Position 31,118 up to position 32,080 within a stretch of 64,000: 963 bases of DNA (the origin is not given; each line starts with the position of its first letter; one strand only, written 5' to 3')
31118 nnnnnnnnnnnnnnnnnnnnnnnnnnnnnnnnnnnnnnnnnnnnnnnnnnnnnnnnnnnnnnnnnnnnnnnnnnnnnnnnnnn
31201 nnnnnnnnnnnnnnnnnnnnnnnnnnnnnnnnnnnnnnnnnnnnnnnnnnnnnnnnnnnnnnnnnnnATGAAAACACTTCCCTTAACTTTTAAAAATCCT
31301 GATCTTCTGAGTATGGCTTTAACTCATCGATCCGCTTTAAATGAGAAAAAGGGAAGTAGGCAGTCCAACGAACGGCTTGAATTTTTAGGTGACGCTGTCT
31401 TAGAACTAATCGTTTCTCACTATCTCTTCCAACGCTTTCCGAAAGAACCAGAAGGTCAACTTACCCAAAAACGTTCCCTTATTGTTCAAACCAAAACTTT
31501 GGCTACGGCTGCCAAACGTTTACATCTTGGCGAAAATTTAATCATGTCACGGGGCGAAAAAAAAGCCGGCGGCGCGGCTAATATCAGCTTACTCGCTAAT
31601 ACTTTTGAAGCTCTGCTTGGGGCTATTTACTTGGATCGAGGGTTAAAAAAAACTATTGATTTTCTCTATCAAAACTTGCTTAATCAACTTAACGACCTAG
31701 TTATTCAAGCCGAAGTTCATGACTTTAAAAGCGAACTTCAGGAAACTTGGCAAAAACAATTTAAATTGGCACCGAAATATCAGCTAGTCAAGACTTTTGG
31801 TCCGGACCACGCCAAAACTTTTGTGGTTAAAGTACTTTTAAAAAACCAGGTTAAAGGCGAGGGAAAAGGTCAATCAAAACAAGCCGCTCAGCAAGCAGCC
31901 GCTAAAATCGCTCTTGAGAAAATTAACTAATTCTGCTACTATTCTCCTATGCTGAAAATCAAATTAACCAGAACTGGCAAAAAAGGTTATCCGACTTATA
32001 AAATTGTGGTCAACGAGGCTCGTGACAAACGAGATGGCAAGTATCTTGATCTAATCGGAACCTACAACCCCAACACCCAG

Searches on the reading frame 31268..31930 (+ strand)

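Call 7: search_protein_families(library=pfam, proteins=[window:31268-31930:+])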
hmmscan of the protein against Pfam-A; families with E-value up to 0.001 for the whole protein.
window:31268-31930:+ (220 aa): 4 families
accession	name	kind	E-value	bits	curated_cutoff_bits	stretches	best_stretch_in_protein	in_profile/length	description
PF14622.11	Ribonucleas_3_3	-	5.2e-37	127.3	35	1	10-140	1-127/128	Ribonuclease-III-like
PF00636.31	Ribonuclease_3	-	3.8e-27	95.5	27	1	35-125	1-102/102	Ribonuclease III domain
PF00035.32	dsrm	-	4.1e-15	56.6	23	1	154-218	2-65/66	Double-stranded RNA binding motif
PF22935.1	RM44_endonuclase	-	5.7e-07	30.1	27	1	24-120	49-139/139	Large ribosomal subunit protein mL44, endonuclease domain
